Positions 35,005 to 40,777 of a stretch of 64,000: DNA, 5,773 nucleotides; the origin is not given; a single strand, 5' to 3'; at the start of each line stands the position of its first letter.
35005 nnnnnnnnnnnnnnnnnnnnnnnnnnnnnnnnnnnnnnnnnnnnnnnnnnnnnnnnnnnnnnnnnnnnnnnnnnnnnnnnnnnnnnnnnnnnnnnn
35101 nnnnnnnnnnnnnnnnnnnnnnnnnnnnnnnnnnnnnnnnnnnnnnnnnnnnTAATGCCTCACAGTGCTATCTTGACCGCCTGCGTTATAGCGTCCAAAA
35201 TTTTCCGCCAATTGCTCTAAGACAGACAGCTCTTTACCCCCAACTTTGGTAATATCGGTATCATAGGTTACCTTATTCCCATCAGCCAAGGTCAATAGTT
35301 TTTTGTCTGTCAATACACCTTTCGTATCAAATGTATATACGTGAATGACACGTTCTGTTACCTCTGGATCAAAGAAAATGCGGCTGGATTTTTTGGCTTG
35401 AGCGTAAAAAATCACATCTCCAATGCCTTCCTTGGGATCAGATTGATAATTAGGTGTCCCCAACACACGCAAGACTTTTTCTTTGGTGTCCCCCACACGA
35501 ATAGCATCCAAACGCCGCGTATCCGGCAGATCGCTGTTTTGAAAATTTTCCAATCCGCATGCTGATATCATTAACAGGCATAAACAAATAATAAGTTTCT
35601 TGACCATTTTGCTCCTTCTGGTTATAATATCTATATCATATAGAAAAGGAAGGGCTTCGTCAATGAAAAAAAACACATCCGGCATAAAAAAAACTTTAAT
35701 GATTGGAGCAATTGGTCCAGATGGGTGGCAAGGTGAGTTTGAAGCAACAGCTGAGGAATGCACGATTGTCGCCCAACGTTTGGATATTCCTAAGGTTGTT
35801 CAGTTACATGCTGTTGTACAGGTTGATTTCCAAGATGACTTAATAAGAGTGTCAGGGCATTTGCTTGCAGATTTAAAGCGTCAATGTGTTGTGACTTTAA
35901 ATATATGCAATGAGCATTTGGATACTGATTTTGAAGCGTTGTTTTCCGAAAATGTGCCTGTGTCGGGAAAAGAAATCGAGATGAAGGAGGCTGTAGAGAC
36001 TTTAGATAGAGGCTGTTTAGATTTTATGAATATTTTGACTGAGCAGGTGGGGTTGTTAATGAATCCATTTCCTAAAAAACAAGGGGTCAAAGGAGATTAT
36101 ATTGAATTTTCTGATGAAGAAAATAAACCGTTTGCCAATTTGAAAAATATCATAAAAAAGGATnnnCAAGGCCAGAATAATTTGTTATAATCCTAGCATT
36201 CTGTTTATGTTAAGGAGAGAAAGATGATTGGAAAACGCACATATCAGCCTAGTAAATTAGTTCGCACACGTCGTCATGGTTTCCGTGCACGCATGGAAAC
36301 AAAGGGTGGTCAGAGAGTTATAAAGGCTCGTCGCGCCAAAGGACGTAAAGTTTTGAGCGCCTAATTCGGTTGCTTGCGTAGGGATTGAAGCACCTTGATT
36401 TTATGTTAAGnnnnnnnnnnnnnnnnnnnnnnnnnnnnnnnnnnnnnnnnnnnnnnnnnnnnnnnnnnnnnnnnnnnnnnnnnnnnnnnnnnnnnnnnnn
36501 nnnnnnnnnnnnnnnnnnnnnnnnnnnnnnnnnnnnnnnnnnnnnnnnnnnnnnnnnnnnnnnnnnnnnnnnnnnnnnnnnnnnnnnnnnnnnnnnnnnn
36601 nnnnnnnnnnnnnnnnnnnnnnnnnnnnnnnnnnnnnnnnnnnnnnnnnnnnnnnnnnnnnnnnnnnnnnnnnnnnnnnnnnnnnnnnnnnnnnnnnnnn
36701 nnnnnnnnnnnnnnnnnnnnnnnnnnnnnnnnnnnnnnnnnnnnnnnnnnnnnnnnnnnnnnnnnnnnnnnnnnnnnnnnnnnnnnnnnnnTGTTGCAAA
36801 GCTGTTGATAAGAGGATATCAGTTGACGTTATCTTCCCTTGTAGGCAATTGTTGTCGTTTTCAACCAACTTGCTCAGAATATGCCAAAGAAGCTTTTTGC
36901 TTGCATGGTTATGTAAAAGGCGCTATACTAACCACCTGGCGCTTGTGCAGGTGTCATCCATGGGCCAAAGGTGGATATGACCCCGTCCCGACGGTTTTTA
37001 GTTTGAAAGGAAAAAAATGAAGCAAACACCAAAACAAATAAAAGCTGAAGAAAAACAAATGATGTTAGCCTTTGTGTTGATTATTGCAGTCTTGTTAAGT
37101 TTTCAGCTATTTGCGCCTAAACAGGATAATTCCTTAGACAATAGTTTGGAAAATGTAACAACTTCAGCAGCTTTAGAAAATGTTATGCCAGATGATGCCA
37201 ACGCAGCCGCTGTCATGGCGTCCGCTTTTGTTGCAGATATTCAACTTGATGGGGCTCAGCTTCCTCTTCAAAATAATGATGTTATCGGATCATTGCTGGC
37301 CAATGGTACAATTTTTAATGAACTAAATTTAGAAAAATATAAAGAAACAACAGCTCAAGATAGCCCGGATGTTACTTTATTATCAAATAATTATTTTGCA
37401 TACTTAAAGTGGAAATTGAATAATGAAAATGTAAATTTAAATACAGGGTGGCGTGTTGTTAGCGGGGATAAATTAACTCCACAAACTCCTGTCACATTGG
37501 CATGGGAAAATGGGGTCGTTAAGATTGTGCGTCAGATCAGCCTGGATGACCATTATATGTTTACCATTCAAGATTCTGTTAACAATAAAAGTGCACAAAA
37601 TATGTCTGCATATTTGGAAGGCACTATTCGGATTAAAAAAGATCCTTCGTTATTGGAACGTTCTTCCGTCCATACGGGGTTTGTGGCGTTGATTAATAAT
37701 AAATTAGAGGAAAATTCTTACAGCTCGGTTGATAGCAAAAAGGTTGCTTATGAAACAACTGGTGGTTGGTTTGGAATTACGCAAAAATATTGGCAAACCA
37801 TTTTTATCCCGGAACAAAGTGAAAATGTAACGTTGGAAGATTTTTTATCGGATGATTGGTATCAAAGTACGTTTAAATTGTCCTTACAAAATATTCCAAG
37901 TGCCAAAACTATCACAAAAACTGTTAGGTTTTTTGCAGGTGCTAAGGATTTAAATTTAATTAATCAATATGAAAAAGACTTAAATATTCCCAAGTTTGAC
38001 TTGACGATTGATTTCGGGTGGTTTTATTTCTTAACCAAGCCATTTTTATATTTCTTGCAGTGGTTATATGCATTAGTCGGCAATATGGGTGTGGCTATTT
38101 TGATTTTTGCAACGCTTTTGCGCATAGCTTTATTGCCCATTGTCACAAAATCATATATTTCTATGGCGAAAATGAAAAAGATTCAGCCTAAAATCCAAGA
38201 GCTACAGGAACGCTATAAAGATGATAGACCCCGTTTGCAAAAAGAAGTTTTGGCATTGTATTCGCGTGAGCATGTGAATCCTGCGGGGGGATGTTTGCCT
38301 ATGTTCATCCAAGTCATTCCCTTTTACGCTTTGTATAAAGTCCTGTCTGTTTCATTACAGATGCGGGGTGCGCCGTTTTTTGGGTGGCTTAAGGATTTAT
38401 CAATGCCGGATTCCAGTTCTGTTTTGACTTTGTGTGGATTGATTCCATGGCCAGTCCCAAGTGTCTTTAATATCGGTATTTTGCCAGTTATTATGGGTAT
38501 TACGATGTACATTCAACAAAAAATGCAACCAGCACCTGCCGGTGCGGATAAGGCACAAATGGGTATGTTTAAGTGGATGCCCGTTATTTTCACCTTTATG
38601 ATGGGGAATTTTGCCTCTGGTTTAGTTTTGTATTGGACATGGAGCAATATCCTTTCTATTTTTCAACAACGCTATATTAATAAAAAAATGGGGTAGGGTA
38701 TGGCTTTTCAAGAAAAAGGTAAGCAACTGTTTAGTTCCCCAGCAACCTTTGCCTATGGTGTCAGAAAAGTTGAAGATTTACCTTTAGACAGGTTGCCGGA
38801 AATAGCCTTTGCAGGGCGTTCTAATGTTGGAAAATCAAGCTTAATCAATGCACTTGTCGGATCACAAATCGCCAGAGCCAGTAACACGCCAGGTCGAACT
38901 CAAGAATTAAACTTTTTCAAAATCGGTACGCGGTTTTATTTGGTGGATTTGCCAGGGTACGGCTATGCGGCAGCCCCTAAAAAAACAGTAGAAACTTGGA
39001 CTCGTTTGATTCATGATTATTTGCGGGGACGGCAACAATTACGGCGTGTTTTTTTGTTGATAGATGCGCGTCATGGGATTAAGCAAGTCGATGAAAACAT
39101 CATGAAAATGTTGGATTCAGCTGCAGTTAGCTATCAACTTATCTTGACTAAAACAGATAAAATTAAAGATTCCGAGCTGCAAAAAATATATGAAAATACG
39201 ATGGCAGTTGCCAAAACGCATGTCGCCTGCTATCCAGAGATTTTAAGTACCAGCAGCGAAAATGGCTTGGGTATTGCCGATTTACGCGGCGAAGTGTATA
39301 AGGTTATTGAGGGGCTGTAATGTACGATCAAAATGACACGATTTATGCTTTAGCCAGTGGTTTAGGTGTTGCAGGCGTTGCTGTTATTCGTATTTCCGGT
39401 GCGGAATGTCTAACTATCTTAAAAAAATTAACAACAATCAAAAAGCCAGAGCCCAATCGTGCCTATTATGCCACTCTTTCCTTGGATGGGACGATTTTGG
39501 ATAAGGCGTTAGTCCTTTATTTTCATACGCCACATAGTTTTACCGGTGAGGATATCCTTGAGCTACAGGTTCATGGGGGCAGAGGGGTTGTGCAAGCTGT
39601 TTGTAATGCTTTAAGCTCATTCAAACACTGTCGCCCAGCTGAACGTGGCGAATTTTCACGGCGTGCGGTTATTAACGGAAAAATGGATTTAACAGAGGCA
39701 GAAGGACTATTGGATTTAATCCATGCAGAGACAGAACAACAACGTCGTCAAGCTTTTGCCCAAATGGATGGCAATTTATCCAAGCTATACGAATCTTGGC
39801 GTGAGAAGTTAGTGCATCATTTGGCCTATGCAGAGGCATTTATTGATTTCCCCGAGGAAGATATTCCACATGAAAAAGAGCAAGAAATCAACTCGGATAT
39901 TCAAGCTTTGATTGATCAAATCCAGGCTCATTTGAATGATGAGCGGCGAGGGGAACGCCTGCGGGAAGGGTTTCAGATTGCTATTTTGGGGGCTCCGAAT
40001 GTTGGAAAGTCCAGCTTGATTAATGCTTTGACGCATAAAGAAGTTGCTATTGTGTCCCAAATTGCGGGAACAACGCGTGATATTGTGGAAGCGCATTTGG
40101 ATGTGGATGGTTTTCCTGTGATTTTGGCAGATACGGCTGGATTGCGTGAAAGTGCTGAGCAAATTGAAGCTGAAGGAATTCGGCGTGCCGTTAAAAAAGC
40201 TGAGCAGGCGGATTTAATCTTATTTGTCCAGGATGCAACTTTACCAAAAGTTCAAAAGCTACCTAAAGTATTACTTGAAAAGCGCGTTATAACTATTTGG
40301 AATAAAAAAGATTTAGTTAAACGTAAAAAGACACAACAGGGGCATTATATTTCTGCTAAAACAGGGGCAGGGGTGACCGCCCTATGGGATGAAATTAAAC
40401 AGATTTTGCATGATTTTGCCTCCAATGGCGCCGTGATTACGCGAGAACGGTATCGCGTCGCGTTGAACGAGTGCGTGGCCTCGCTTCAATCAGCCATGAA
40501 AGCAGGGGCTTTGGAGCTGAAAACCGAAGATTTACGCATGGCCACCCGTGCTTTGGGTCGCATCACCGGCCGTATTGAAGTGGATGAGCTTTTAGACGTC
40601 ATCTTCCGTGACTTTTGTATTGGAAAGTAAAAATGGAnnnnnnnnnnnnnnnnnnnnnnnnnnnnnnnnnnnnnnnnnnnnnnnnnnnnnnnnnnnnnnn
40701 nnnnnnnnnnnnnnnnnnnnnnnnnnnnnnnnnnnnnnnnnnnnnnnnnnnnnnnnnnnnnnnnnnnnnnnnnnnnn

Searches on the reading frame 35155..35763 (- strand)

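Call 20: search_protein_families(library=pfam, proteins=[window:35155-35763:-], max_evalue=0.01)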
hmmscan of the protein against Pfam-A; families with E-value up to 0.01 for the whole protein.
window:35155-35763:- (203 aa): 1 family
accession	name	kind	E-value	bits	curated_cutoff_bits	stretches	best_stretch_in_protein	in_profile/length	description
PF04355.18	BamE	-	5.6e-05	23.3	23.2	1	80-152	4-68/71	Outer membrane protein assembly factor BamE domain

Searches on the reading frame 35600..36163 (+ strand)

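Call 24: search_protein_families(library=pfam, proteins=[window:35600-36163:+], max_evalue=0.01)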
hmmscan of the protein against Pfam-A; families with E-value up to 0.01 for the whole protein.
window:35600-36163:+ (188 aa): 1 family
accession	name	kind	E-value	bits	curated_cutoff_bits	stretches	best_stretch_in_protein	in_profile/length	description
PF02620.22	YceD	-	0.00025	21.5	33.2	1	84-173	1-93/119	Large ribosomal RNA subunit accumulation protein YceD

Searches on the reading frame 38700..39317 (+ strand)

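Call 20: search_protein_families(library=pfam, proteins=[window:38700-39317:+], max_evalue=0.01)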
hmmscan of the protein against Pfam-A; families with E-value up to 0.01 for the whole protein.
window:38700-39317:+ (206 aa): 8 families
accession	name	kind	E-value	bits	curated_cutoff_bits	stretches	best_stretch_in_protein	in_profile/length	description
PF01926.29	MMR_HSR1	-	5.5e-22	78.5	21.9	1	34-151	1-113/113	50S ribosome-binding GTPase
PF02421.24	FeoB_N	-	5.6e-09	36.1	27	1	34-129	2-94/156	Ferrous iron transport protein B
PF03193.22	RsgA_GTPase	-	5.3e-08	33.3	30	1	35-86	109-167/174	RsgA GTPase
PF00350.29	Dynamin_N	-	8.9e-07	29.5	27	1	35-63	1-29/168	Dynamin family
PF00009.33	GTP_EFTU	-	9.8e-07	29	26.5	1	108-201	87-184/188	Elongation factor Tu GTP binding domain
PF00735.24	Septin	-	3.3e-05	23.7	26.2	1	37-170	9-169/280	Septin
PF02492.25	cobW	-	4.6e-05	23.5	20.7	1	88-168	93-169/180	CobW/HypB/UreG, nucleotide-binding domain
PF18493.6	DUF5617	-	0.0053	17.3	26.3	1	98-156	16-74/90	Domain of unknown function (DUF5617)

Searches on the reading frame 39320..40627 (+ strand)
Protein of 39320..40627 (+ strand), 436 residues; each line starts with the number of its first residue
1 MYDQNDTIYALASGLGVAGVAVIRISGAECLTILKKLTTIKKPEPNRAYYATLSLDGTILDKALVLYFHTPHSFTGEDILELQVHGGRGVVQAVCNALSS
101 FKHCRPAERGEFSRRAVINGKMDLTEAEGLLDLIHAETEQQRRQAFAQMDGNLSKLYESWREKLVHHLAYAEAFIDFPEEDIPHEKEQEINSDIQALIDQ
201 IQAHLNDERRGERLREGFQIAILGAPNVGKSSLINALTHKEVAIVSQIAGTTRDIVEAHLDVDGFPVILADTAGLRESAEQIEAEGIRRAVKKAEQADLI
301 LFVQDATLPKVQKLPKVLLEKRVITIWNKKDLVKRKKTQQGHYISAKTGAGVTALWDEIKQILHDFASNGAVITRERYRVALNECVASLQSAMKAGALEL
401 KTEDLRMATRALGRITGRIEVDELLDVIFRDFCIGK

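Call 20: search_protein_families(library=pfam, proteins=[window:39320-40627:+], max_evalue=0.01)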
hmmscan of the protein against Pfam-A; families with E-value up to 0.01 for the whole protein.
window:39320-40627:+ (436 aa): 8 families
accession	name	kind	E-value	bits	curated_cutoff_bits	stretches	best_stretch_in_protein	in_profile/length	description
PF12631.12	MnmE_helical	-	1.1e-55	189.5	40.1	1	124-433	1-211/211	MnmE helical domain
PF10396.14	TrmE_N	-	1.1e-35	122.8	29.8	1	7-121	1-117/117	GTP-binding protein TrmE N-terminus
PF01926.29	MMR_HSR1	-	9.2e-27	93.8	21.9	1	219-329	1-113/113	50S ribosome-binding GTPase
PF02421.24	FeoB_N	-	1.4e-10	41.3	27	1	219-338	2-123/156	Ferrous iron transport protein B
PF00350.29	Dynamin_N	-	8.1e-06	26.4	27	1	220-257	1-37/168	Dynamin family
PF03193.22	RsgA_GTPase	-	0.00017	21.9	30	1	188-277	73-170/174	RsgA GTPase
PF03308.22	MeaB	-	0.00055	19.5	23.1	0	337-382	209-254/273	Methylmalonyl Co-A mutase-associated GTPase MeaB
PF13521.12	AAA_28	-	0.006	17.3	27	0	220-293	2-72/164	AAA domain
